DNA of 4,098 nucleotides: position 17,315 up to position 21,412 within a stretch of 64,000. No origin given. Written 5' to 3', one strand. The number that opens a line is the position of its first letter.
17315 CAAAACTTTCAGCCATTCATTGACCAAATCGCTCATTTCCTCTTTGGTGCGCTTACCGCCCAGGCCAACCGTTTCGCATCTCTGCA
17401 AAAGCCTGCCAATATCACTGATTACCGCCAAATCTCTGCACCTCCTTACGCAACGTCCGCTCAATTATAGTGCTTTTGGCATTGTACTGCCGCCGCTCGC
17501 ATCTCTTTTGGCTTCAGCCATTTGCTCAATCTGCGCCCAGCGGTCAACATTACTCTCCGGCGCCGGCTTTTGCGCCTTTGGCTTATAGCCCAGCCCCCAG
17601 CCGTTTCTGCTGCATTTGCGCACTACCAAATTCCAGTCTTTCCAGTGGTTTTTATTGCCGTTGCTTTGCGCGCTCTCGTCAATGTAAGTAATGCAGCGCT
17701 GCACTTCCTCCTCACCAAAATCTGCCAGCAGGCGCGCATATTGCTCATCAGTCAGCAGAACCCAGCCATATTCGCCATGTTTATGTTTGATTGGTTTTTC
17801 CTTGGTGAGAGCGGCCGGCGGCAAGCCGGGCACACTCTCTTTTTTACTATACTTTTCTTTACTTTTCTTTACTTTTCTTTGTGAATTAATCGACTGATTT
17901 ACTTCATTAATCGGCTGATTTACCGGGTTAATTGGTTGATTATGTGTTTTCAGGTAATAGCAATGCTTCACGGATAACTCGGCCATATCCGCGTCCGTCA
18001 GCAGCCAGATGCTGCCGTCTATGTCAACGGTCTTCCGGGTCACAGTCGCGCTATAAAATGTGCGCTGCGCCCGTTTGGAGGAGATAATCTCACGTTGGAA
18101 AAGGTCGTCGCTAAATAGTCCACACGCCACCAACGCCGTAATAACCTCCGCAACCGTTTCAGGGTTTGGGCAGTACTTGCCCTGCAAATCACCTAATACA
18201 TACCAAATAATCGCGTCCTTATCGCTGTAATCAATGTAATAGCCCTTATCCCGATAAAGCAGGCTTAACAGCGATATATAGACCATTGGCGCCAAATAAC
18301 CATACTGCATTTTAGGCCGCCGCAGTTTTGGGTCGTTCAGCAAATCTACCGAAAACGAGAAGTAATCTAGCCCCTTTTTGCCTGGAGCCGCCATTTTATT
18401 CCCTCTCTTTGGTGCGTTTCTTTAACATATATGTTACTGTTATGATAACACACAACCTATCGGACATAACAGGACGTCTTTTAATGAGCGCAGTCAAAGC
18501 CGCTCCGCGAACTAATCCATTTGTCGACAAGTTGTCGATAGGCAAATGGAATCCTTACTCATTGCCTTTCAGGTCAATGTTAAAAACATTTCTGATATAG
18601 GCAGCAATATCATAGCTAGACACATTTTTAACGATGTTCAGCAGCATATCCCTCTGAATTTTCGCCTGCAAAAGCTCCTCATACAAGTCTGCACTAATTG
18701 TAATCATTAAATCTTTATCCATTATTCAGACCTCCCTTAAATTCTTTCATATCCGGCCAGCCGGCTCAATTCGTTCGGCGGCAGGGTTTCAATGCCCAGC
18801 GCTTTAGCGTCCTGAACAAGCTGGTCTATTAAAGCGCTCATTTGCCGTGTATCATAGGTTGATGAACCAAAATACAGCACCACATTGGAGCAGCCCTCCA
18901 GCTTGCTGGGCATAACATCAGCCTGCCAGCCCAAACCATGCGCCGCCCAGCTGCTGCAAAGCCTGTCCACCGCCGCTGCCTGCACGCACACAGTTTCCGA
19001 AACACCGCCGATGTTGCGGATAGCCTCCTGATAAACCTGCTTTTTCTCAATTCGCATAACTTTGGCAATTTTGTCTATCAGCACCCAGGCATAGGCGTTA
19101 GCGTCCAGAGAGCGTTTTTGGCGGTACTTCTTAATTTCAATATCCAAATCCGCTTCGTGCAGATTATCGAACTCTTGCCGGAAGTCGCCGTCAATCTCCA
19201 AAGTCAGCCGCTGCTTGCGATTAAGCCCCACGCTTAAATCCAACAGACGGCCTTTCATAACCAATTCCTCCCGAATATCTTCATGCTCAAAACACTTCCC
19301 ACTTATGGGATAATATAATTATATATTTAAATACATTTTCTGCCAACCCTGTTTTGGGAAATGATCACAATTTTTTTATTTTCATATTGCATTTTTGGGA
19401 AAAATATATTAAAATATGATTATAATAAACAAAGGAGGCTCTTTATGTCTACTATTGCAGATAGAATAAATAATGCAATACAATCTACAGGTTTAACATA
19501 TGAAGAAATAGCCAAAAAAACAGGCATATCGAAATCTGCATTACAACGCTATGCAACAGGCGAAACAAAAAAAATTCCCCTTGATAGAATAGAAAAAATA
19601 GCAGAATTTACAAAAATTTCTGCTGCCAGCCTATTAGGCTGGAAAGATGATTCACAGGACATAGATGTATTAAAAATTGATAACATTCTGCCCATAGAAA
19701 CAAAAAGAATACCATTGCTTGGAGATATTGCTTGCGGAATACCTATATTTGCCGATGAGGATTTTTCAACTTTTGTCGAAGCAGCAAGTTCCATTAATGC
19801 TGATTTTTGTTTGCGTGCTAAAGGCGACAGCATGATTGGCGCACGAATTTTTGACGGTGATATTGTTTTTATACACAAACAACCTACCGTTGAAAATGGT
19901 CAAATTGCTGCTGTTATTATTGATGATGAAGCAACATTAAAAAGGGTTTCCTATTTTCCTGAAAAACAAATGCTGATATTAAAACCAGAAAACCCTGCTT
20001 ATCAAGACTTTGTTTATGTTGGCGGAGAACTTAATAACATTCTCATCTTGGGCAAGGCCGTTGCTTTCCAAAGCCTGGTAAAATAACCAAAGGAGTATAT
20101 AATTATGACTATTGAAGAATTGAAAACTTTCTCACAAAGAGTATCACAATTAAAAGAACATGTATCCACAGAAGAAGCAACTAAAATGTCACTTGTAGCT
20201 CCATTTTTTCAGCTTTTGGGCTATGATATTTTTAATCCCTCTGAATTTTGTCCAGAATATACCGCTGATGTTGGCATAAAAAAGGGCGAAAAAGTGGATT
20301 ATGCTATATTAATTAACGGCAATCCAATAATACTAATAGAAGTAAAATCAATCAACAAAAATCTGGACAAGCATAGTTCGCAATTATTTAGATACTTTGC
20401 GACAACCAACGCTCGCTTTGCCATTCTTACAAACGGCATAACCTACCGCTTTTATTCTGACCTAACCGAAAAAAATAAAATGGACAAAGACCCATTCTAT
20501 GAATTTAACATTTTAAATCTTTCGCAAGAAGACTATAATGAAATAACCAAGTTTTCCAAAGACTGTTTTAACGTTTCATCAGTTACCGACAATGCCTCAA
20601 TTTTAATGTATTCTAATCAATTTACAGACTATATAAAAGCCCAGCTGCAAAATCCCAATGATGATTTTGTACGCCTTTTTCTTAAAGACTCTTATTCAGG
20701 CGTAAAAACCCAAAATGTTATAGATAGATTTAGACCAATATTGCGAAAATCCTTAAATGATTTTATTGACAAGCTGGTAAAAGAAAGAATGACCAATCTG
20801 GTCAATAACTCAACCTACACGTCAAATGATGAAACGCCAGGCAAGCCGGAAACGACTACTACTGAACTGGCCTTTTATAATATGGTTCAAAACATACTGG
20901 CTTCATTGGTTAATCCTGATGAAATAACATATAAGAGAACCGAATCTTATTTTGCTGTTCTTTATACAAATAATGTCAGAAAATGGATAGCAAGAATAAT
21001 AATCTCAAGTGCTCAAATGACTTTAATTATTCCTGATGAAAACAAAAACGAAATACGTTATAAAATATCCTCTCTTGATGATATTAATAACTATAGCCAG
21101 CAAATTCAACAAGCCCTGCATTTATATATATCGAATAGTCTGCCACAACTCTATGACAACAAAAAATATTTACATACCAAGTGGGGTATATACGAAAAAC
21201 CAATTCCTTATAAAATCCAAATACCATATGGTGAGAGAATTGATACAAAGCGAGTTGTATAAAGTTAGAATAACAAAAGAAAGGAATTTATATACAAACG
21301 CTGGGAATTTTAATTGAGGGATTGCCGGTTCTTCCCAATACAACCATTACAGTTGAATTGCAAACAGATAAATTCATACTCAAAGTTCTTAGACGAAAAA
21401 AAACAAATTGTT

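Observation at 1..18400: PBSX-like contractile-tail cluster with lysis and replication genes but no head-morphogenesis module (tailocin-like or defective element)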

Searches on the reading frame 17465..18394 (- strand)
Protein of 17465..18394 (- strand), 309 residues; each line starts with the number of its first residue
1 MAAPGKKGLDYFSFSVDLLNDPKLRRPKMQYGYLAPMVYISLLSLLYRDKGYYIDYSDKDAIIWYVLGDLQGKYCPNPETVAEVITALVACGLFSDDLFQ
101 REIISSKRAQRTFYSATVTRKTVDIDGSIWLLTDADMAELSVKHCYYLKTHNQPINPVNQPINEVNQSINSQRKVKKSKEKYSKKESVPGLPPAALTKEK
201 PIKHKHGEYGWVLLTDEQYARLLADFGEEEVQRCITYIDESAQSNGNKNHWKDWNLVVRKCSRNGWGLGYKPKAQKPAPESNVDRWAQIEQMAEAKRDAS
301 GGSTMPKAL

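Call 4: search_protein_families(library=pfam, max_evalue=0.01, proteins=[window:17465-18394:-])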
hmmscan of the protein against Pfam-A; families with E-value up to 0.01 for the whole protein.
window:17465-18394:- (309 aa): 1 family
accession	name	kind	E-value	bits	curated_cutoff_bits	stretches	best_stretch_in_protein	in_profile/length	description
PF14297.12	Lin1244_N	-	4.6e-15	56.6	25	1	11-107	1-93/95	Lin1244/Lin1753-like, N-terminal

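Call 34: search_protein_families(library=phrogs, max_evalue=0.001, proteins=[window:17465-18394:-])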
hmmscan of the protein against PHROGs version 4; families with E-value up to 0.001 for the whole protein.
window:17465-18394:- (309 aa): 4 families
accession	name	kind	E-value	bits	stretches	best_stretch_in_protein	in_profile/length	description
phrog_2562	-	DNA, RNA and nucleotide metabolism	2.3e-37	130.2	1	1-187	1-174/290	replication initiation protein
phrog_20437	-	DNA, RNA and nucleotide metabolism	7e-26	92.1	1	1-188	1-185/212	DNA replication initiation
phrog_16706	-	DNA, RNA and nucleotide metabolism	4e-14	54.2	1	1-182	1-175/266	replisome organizer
phrog_13246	-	DNA, RNA and nucleotide metabolism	2.2e-05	25.1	1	179-277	134-234/250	replisome organizer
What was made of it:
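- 17465..18394 (-): Replisome organiser / replication initiator with internal iterons at 17885-17941. Pfam Lin1244_N at 4.6e-15 (call 4). phrog_2562 at 2e-37 (call 34).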

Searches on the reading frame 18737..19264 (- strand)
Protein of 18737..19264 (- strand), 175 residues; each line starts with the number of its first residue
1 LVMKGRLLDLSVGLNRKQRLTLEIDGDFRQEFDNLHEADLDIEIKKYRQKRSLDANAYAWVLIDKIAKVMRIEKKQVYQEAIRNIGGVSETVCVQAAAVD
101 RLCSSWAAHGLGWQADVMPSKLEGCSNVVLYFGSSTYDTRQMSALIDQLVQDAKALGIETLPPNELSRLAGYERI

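Call 4: search_protein_families(library=pfam, max_evalue=0.01, proteins=[window:18737-19264:-])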
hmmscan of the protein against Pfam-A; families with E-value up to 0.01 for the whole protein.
window:18737-19264:- (175 aa): 1 family
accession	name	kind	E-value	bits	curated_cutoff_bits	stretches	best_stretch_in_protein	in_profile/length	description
PF05772.17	NinB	-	0.0055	16.9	23.8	0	42-72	33-61/131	NinB protein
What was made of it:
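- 18737..19258 (-): NinB/Orf-like recombination mediator. The Pfam NinB hit is below cut-off (call 4).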

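Call 33: search_protein_families(library=phrogs, max_evalue=0.001, proteins=[window:18737-19258:-])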
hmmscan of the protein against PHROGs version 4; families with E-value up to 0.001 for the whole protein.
window:18737-19258:- (173 aa): 1 family
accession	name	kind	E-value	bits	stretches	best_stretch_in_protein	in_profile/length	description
phrog_72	-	DNA, RNA and nucleotide metabolism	1.1e-15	59.1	1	34-166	37-150/161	NinB/ Orf homologous recombination mediator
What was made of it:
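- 18737..19258 (-): phrog_72 at 1.1e-15 (call 33).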

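Call 49: search_protein_families(library=ncbifam, max_evalue=0.01, proteins=[window:18737-19258:-])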
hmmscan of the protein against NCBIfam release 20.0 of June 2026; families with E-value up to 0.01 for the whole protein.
window:18737-19258:- (173 aa): 1 family
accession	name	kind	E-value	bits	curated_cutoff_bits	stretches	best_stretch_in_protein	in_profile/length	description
NF007281.0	PRK09741.1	subfamily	0.0016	18.5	164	1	40-76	34-70/151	hypothetical protein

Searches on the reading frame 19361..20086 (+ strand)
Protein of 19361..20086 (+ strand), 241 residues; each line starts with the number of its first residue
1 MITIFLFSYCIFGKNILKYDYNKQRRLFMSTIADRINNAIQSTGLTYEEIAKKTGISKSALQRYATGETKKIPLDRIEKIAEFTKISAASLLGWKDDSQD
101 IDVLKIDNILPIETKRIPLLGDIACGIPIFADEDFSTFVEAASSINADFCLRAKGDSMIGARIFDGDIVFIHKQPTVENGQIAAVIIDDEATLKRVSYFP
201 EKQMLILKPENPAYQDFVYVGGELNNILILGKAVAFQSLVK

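Call 6: search_protein_families(library=pfam, max_evalue=0.01, proteins=[window:19361-20086:+])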
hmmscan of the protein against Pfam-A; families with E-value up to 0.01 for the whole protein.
window:19361-20086:+ (241 aa): 10 families
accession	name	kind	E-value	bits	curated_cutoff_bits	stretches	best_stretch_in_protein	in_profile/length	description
PF00717.28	Peptidase_S24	-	2.2e-24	85.8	23.3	1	118-234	1-116/116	Peptidase S24-like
PF01381.28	HTH_3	-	4.6e-09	36.6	23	1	43-88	8-52/55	Helix-turn-helix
PF13443.12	HTH_26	-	1.6e-07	31.9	22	1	36-97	2-63/63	Cro/C1-type HTH DNA-binding domain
PF13560.12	HTH_31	-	2.8e-06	28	27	1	42-87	12-57/64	Helix-turn-helix domain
PF20432.4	Xre-like-HTH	-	3.8e-05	24.3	25.8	1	37-81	16-59/63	Antitoxin Xre-like helix-turn-helix domain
PF12844.13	HTH_19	-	0.0002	21.6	30.2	1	35-91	3-58/64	Helix-turn-helix domain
PF08281.18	Sigma70_r4_2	-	0.0031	17.5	25.7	1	44-64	26-46/54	Sigma-70, region 4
PF13412.12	HTH_24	-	0.008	16.2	21.9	0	44-64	17-37/48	Winged helix-turn-helix DNA-binding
PF11985.13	Phage_Mu_Gp27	-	0.0086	16.9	28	0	32-90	21-71/173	Bacteriophage Mu, Gp27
PF13384.12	HTH_23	-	0.0088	16.3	24.6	0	44-63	17-36/50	Homeodomain-like domain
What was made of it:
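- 19361..20086 (+): CI-like repressor with HTH_3 and Peptidase_S24 (LexA-like autocleavage) domains; intact. Call 6.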

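Call 57: search_protein_families(library=padloc, max_evalue=0.001, proteins=[window:19361-20086:+])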
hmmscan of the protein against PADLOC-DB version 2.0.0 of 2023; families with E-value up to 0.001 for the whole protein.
window:19361-20086:+ (241 aa): 5 families
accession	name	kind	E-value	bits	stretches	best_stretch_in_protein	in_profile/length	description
PDLC04142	capH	-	2.8e-09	35.9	1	29-96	4-70/103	capH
PDLC04775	PDC-M69A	-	6.8e-08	31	1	30-105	6-80/113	-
PDLC02926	HTH_VI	-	0.00015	20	1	41-100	11-69/92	-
PDLC04133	mad1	-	0.00041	18.6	1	45-67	6-28/60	mads_1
PDLC03947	RmrA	-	0.00052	16.9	1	26-71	6-51/383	-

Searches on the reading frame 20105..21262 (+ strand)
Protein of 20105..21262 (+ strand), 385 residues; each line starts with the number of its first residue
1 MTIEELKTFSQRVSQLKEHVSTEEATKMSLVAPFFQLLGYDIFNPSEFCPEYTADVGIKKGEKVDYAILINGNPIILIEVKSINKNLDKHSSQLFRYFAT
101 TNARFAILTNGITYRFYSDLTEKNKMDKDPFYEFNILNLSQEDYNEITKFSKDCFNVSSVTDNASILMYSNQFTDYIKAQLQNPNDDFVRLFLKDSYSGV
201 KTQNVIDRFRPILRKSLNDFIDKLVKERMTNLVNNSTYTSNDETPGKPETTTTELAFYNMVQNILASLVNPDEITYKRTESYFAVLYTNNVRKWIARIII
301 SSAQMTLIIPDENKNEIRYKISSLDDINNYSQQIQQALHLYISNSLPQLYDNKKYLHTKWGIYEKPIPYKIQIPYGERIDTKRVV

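Call 6: search_protein_families(library=pfam, max_evalue=0.01, proteins=[window:20105-21262:+])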
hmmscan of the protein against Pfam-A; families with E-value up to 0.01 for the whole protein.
window:20105-21262:+ (385 aa): 3 families
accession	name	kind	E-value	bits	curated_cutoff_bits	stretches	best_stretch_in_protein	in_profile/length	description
PF04313.20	HSDR_N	-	3.8e-17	63.2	25.1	2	61-125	125-198/198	Type I restriction enzyme R protein N terminus (HSDR_N)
PF13588.12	HSDR_N_2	-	3.5e-09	37.2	25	1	44-125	20-102/110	Type I restriction enzyme R protein N terminus (HSDR_N)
PF13366.12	PDDEXK_3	-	0.00072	20.3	22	1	68-110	65-105/117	PD-(D/E)XK nuclease superfamily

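Call 34: search_protein_families(library=phrogs, max_evalue=0.001, proteins=[window:20105-21262:+])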
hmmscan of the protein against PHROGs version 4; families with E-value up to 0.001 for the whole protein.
window:20105-21262:+ (385 aa): 2 families
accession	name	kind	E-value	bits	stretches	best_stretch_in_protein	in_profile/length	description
phrog_4225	-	DNA, RNA and nucleotide metabolism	4.8e-117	392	1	4-341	6-354/357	endonuclease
phrog_17239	-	unknown function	1.5e-12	48.4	1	9-214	19-217/259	-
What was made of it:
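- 20105..21262 (+): HSDR_N / PD-(D/E)XK endonuclease-like accessory gene (moron candidate). Pfam HSDR_N at 3.8e-17 (call 6). phrog_4225 endonuclease at 5e-117 (call 34).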

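Call 57: search_protein_families(library=padloc, max_evalue=0.001, proteins=[window:20105-21262:+])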
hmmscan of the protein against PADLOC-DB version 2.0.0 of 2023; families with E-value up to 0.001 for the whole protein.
window:20105-21262:+ (385 aa): 1 family
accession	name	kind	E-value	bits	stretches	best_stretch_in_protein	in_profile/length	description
PDLC03599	REase_MTase_IIG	-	0.00032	16.7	1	4-113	6-112/959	Type IIG restriction enzyme-methyltransferase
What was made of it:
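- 20105..21262 (+): PADLOC gives only a weak hit (call 57).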
